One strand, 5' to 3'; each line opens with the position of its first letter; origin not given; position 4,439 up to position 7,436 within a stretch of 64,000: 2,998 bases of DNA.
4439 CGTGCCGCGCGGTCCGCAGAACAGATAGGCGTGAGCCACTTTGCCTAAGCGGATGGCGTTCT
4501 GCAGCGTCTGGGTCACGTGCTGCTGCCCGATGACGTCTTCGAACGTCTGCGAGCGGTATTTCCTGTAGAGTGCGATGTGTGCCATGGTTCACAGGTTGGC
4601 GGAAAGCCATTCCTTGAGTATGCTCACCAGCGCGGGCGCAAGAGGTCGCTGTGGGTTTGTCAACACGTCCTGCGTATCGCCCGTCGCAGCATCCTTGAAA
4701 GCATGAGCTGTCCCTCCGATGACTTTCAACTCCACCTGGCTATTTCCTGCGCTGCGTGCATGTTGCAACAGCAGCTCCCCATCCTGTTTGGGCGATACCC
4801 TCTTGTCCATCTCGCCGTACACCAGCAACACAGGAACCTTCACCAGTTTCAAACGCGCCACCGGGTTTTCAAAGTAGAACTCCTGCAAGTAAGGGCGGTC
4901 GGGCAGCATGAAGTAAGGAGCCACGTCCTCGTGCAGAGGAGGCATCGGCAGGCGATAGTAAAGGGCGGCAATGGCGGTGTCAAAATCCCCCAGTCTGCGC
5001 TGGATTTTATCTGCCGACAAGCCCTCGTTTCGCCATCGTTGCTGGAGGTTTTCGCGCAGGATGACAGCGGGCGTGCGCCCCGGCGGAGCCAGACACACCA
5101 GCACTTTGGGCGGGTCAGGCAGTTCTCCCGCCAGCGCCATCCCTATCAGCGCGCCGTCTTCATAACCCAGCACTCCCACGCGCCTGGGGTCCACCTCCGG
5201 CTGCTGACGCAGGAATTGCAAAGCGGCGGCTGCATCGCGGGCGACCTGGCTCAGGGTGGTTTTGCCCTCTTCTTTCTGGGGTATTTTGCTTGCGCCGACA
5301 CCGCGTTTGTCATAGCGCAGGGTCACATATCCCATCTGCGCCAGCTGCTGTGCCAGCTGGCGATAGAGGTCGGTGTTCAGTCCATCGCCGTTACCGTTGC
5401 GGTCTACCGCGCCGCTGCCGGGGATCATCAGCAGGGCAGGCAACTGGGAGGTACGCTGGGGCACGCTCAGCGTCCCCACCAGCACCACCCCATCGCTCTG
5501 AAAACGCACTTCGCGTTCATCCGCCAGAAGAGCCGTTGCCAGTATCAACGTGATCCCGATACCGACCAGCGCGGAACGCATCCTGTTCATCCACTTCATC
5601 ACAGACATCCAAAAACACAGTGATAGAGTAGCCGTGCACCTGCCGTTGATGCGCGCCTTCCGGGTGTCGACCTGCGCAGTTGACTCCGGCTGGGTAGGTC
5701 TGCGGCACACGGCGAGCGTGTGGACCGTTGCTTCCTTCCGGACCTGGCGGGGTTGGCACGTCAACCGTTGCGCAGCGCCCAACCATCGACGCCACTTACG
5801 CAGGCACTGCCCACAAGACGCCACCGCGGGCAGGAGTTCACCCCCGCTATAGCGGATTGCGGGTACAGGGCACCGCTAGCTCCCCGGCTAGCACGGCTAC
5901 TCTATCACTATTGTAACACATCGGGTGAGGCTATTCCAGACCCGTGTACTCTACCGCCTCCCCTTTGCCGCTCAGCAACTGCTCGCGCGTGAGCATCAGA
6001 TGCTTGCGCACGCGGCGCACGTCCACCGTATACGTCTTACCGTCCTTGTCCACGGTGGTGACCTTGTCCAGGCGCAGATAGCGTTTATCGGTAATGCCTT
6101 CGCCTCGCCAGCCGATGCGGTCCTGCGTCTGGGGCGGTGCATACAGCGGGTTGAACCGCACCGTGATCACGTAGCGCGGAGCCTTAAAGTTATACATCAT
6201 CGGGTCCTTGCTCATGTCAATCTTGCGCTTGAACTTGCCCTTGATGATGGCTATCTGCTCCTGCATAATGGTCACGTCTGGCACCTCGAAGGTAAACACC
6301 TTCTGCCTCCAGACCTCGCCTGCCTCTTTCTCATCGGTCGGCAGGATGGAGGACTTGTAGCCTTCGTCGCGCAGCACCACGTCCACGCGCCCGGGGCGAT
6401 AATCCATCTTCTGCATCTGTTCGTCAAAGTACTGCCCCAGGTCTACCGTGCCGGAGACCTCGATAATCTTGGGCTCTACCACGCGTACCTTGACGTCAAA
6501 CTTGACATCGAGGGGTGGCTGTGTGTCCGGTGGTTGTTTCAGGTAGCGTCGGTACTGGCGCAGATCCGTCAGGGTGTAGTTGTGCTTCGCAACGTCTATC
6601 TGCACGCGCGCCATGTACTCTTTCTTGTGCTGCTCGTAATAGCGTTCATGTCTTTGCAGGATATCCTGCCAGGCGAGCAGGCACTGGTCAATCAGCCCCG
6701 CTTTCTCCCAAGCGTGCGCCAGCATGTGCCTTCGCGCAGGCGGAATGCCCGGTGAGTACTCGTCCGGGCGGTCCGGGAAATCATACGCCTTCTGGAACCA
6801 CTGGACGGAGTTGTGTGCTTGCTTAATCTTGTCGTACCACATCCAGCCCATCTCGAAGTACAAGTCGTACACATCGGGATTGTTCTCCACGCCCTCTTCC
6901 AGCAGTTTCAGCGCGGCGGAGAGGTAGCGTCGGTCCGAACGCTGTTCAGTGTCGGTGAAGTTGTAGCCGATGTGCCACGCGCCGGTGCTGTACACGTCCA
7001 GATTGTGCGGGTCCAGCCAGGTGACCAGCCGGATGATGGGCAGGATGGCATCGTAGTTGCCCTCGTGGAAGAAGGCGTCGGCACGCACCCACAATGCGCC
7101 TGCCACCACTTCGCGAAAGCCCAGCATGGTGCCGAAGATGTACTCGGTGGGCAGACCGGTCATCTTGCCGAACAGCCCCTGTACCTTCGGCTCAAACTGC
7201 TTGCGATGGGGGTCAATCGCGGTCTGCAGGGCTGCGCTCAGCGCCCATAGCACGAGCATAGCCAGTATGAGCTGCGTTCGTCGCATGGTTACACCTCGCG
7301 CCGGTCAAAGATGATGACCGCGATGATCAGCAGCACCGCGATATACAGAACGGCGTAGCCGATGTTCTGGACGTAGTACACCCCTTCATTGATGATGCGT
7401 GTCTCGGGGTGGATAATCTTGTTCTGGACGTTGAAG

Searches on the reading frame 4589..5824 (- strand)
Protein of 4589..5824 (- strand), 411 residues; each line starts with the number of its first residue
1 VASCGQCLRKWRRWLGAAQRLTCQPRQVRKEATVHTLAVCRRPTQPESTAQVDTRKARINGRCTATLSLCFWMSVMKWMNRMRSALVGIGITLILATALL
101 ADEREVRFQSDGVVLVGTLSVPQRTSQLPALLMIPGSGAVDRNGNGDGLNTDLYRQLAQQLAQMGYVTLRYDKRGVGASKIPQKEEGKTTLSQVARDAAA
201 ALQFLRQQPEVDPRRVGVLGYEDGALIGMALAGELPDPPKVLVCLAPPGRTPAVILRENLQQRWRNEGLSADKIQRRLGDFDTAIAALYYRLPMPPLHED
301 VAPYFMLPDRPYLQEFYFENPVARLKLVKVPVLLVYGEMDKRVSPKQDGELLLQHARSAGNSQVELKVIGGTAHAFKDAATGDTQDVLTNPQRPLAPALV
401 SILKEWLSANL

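Call 18: search_protein_families(library=pfam, proteins=[window:4589-5824:-], max_evalue=0.01)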
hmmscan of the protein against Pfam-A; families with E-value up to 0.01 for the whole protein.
window:4589-5824:- (411 aa): 10 families
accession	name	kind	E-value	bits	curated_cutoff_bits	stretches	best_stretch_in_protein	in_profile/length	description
PF12146.15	Hydrolase_4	-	6.2e-15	55.6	27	2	152-251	18-113/239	Serine aminopeptidase, S33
PF01738.24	DLH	-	1.2e-10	41.8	21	1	148-235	24-118/217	Dienelactone hydrolase family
PF00326.27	Peptidase_S9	-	5.5e-09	36.3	22.6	2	157-248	6-98/213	Prolyl oligopeptidase family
PF02129.25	Peptidase_S15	-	7.3e-09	36.1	23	1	111-353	1-245/262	X-Pro dipeptidyl-peptidase (S15 family)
PF00561.26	Abhydrolase_1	-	3.4e-08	33.9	25.8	1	129-375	1-239/245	alpha/beta hydrolase fold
PF12697.13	Abhydrolase_6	-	1.3e-07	32.9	26.3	1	132-351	2-178/217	Alpha/beta hydrolase family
PF06500.17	FrsA-like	-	2.1e-06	27.3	22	1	110-287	176-334/414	Esterase FrsA-like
PF08840.17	BAAT_C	-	0.00026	21.5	20.9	1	201-246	9-53/210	BAAT / Acyl-CoA thioester hydrolase C terminal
PF20434.5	BD-FAE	-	0.0021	18.1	26.8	0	123-225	8-100/215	BD-FAE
PF07859.19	Abhydrolase_3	-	0.0066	16.7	25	0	193-376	47-208/210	alpha/beta hydrolase fold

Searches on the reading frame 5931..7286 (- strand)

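Call 18: search_protein_families(library=pfam, proteins=[window:5931-7286:-], max_evalue=0.01)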
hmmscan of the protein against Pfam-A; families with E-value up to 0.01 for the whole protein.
window:5931-7286:- (451 aa): 1 family
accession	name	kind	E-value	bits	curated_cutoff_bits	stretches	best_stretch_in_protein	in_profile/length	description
PF13432.12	TPR_16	-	0.0021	18.9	32.7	0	123-169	14-59/65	Tetratricopeptide repeat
